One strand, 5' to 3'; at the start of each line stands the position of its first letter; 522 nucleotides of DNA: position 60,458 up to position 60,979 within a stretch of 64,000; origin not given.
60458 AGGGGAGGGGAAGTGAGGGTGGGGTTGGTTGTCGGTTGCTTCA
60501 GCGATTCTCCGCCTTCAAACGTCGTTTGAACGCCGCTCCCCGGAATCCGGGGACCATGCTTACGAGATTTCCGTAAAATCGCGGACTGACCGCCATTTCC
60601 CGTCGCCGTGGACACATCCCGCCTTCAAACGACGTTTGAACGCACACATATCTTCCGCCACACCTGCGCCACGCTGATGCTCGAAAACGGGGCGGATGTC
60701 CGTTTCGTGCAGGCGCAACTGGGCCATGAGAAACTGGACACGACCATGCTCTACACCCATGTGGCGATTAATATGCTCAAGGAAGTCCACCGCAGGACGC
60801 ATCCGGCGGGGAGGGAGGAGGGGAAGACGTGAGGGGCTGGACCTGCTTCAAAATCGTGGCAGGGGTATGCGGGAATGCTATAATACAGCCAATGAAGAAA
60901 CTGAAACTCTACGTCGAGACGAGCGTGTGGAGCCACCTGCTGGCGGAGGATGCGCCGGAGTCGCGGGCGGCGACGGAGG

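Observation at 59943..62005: Small accessory islet: low-GC membrane protein, two 27-bp palindromes, a recombinase 3' remnant fused to the second palindrome, a PIN-like gene with a small partner, and an orphan YD-repeat fragment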

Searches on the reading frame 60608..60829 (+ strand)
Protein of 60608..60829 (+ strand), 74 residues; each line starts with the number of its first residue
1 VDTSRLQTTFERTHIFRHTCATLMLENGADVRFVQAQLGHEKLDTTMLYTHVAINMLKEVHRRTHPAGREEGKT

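Call 10: search_protein_families(library=pfam, proteins=[window:60608-60829:+], max_evalue=1)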
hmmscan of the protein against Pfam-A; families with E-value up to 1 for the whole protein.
window:60608-60829:+ (74 aa): 1 family
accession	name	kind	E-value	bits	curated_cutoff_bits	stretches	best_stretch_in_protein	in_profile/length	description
PF00589.27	Phage_integrase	-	6.3e-14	52.5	27.1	1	12-53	128-169/172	Phage integrase family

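Call 11: search_protein_families(library=ncbifam, proteins=[window:60608-60829:+], max_evalue=1)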
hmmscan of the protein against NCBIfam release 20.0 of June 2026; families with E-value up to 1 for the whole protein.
window:60608-60829:+ (74 aa): 11 families
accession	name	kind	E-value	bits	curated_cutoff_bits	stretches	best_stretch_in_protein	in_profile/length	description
NF002331.0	PRK01287.1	subfamily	4.4e-27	95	371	1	13-71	273-331/365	site-specific tyrosine recombinase XerC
TIGR02225.1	recomb_XerD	equivalog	1.5e-19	70.4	329.6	1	13-67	235-289/290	site-specific tyrosine recombinase XerD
TIGR02224.1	recomb_XerC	equivalog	3.8e-19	69.2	335.15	1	13-67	238-292/295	tyrosine recombinase XerC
NF001399.0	PRK00283.1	subfamily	7.6e-18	64.8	279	1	14-68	245-299/300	tyrosine recombinase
NF040815.2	recomb_XerA_Arch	equivalog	1.1e-16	61.1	220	1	12-60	214-262/263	site-specific tyrosine recombinase/integron integrase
TIGR02249.1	integrase_gron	subfamily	1.5e-13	50.8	265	1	13-53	261-301/315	integron integrase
NF003462.0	PRK05084.1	equivalog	3.9e-10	39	267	1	13-63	305-355/360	tyrosine recombinase XerS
NF011946.0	PRK15417.1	equivalog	2e-08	33.8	435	1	13-53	276-316/337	integron integrase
NF007371.0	PRK09871.1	subfamily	1.2e-06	28.2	222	1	9-56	131-178/198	tyrosine-type DNA invertase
NF007370.0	PRK09870.1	subfamily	2.3e-05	24.1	221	1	13-56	140-183/200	tyrosine-type DNA invertase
NF041502.1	integrase_1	equivalog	0.071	11.8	350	1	16-62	324-370/484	site-specific integrase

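Call 16: find_homologous_proteins(query=window:60608-60829:+, max_evalue=0.00001)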
Query window:60608-60829:+ (74 aa): 43 proteins with E <= 0.00001 among 45 candidates.
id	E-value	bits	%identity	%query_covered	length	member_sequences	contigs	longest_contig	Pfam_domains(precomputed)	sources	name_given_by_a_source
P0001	3.2e-21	92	71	80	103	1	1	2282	PF00589.28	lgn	-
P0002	3.9e-20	89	74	73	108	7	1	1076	PF00589.28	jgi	jgi:integrase/recombinase XerD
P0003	5.7e-20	88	69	80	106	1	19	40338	PF00589.28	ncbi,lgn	-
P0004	7.2e-20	88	74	73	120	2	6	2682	PF00589.28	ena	-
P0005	7.7e-20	88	72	73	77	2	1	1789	PF00589.28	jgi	-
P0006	8.1e-20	88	70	77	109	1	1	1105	PF00589.28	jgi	-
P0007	8.9e-20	88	74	73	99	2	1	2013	PF00589.28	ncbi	ncbi:MAG: tyrosine-type recombinase/integrase, partial [Opitutaceae bacterium]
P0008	1.2e-19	87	75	72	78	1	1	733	PF00589.28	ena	-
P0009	1.5e-19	87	72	73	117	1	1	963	PF00589.28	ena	-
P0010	2.0e-19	86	74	73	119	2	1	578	PF00589.28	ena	-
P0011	2.1e-19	86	73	74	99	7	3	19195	PF00589.28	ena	-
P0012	2.7e-19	86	72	73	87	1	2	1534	PF00589.28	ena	-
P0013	4.8e-19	85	74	73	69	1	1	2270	PF00589.28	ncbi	ncbi:MAG: tyrosine-type recombinase/integrase, partial [Candidatus Methylomirabilales bacterium]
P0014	4.9e-19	85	72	73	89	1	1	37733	PF00589.28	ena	-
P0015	5.6e-19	85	67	78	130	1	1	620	PF00589.28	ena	-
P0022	7.6e-18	81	72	77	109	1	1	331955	PF00589.28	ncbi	-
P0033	3.1e-16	76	59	84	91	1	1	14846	PF00589.28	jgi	-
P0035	4.1e-16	76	60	72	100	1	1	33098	PF00589.28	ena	-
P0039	6.4e-14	69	74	64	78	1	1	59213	PF00589.28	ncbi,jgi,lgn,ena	jgi:integrase/recombinase XerD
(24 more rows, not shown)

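Call 18: find_encoding_contigs(protein=P0003, flank=6000, max_places=6)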
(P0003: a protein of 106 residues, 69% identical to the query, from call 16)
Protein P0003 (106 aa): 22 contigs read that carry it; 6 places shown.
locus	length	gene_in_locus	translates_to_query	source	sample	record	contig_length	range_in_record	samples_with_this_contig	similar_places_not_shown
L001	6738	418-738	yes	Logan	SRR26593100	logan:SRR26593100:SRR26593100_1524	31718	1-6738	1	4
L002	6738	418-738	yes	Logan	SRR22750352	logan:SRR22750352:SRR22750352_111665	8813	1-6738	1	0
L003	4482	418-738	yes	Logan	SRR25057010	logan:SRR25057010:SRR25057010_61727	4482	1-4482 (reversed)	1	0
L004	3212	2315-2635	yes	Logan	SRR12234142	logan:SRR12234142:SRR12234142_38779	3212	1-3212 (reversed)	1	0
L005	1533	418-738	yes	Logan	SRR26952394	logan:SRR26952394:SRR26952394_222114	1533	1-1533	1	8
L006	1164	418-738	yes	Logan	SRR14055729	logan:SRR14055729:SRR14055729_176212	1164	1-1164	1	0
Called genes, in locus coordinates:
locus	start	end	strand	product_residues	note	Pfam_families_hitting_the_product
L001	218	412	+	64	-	PF00589:Phage_integrase (weak)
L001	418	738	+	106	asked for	PF00589:Phage_integrase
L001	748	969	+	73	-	-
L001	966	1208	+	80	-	PF07927:HicA_toxin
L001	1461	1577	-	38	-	-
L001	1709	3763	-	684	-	PF03781:FGE-sulfatase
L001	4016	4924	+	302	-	PF08501:Shikimate_dh_N, PF18317:SDH_C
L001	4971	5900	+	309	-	PF06750:A24_N_bact, PF01478:Peptidase_A24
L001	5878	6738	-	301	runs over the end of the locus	PF00072:Response_reg (weak), PF00196:GerE (weak)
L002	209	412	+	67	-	PF00589:Phage_integrase (weak)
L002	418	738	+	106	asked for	PF00589:Phage_integrase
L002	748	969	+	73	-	-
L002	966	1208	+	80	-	PF07927:HicA_toxin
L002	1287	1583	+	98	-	-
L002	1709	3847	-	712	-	PF03781:FGE-sulfatase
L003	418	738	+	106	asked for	PF00589:Phage_integrase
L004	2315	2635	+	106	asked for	PF00589:Phage_integrase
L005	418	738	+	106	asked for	PF00589:Phage_integrase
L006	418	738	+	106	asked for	PF00589:Phage_integrase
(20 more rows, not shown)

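Call 19: find_encoding_contigs(protein=P0022, flank=6000, max_places=3)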
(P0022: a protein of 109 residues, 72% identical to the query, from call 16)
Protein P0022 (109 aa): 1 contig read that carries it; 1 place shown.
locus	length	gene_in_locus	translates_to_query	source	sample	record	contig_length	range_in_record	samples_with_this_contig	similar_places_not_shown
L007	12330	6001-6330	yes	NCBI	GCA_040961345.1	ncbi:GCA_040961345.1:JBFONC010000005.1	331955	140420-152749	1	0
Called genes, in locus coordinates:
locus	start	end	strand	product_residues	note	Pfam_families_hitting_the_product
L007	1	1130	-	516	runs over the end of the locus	PF06609:TRI12 (weak), PF07690:MFS_1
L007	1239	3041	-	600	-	PF01425:Amidase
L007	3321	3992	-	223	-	-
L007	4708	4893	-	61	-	-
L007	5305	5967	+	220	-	PF00589:Phage_integrase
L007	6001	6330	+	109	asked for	PF00589:Phage_integrase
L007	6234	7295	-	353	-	PF02129:Peptidase_S15, PF08530:PepX_C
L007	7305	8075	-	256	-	PF02129:Peptidase_S15, PF00326:Peptidase_S9 (weak)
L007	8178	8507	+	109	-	PF04892:VanZ-LLP1 (weak)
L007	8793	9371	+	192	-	PF01558:POR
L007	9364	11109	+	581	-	PF14691:Fer4_20, PF01262:AlaDh_PNT_C (faint), PF01266:DAO (weak), PF03486:HI0933_like (faint), PF07992:Pyr_redox_2, PF13450:NAD_binding_8, PF13738:Pyr_redox_3 (weak), PF00070:Pyr_redox (weak), +2 more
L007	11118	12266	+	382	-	PF01855:POR_N, PF17147:PFOR_II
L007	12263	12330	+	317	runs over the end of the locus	PF02775:TPP_enzyme_C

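Call 48: find_encoding_contigs(protein=P0033, flank=5000, max_places=3)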
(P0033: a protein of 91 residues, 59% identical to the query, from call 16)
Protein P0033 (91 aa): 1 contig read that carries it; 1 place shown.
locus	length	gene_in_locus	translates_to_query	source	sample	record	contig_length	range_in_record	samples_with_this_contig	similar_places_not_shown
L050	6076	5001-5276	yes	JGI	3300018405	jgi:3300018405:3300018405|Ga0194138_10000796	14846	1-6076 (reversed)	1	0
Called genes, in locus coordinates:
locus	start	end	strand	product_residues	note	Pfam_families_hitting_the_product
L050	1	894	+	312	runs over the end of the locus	PF00318:Ribosomal_S2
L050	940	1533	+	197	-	PF00889:EF_TS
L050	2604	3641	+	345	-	PF00248:Aldo_ket_red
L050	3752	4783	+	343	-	PF00296:Bac_luciferase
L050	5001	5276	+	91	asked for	PF00589:Phage_integrase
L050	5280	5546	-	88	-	PF05016:ParE_toxin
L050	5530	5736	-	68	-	PF05509:TraY, PF19807:DUF6290 (weak)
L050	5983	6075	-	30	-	?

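Call 52: find_encoding_contigs(protein=P0039, flank=5000, max_places=3)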
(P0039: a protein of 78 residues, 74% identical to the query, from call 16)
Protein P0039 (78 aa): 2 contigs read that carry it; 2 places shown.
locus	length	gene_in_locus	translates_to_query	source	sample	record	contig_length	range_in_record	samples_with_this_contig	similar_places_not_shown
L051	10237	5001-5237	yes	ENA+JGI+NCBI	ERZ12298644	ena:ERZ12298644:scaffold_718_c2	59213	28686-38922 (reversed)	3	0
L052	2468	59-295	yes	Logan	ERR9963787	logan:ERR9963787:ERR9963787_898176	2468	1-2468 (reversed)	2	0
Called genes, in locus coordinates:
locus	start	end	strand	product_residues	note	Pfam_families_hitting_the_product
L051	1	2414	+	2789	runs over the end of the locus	PF05860:TPS, PF13018:ESPR (weak), PF05594:Fil_haemagg (weak), PF13332:Fil_haemagg_2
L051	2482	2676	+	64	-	-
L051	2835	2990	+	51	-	-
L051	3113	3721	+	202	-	-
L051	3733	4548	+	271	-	-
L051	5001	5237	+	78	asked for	PF00589:Phage_integrase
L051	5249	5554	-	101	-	PF21716:dnstrm_HI1420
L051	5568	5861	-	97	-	PF05973:Gp49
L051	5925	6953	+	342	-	-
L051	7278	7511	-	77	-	PF08845:SymE_toxin (weak)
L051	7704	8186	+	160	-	-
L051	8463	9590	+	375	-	-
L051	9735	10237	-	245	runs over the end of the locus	PF00027:cNMP_binding, PF13545:HTH_Crp_2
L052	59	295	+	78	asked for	PF00589:Phage_integrase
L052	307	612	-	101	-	PF21716:dnstrm_HI1420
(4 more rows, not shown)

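Call 53: find_encoding_contigs(protein=P0014, flank=5000, max_places=2)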
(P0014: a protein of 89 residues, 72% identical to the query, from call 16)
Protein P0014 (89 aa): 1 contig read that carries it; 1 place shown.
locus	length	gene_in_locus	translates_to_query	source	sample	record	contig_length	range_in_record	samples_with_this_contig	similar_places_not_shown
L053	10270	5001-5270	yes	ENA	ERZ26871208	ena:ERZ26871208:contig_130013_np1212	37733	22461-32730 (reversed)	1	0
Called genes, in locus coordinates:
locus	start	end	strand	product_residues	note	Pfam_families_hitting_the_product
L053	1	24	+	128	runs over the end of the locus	-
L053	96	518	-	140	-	PF02661:Fic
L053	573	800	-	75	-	PF04014:MazE_antitoxin (weak)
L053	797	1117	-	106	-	PF01527:HTH_Tnp_1, PF13384:HTH_23 (weak)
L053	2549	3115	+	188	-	-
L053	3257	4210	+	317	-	-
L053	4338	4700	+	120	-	PF02899:Phage_int_SAM_1 (weak), PF13102:Phage_int_SAM_5 (weak)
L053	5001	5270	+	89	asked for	PF00589:Phage_integrase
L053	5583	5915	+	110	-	-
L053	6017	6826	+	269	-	-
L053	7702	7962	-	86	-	PF01609:DDE_Tnp_1 (weak)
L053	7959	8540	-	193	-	PF13683:rve_3, PF01609:DDE_Tnp_1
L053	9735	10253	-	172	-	-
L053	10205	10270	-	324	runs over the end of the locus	PF18961:DUF5703_N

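Call 64: search_protein_families(library=padloc, proteins=[window:60608-60829:+], max_evalue=0.1)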
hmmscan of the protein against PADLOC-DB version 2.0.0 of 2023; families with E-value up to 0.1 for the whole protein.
window:60608-60829:+ (74 aa): 0 families

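Call 65: search_protein_families(library=phrogs, proteins=[window:60608-60829:+], max_evalue=0.1)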
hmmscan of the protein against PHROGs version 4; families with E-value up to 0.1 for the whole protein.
window:60608-60829:+ (74 aa): 6 families
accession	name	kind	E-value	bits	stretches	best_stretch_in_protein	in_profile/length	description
phrog_1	-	integration and excision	1.1e-16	62.2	1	12-60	394-443/611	integrase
phrog_216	-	integration and excision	4.6e-14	53.2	1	12-62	183-234/301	integrase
phrog_7685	-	integration and excision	7.1e-10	39.8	1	12-60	182-231/240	integrase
phrog_7269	-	integration and excision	8.6e-08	33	1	13-59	30-76/89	integrase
phrog_9208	-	integration and excision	0.048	14.5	1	12-59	189-238/241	integrase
phrog_35951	-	unknown function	0.066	14.7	1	12-60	22-70/97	-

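Call 91: find_encoding_contigs(protein=P0035, flank=4000, max_places=2)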
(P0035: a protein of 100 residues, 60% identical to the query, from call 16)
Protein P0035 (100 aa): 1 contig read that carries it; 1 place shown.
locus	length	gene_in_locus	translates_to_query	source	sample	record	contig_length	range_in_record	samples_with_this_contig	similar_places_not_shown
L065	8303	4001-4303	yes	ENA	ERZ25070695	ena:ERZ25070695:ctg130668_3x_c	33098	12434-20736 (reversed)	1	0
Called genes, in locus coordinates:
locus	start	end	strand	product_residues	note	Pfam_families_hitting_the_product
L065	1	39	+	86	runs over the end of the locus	-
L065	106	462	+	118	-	PF01807:Zn_ribbon_DnaG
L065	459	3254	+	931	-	PF08275:DNAG_N (weak), PF13155:Toprim_2, PF13362:Toprim_3, PF13662:Toprim_4 (faint), PF27228:MTBMA_p00010_2nd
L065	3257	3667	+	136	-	PF13495:Phage_int_SAM_4 (weak)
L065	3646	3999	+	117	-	PF00589:Phage_integrase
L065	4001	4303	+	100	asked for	PF00589:Phage_integrase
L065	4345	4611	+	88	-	-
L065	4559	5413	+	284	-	-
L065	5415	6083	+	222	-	-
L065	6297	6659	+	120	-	-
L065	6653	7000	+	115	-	PF05717:TnpB_IS66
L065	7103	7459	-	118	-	PF12713:DUF3806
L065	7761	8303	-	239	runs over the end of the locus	-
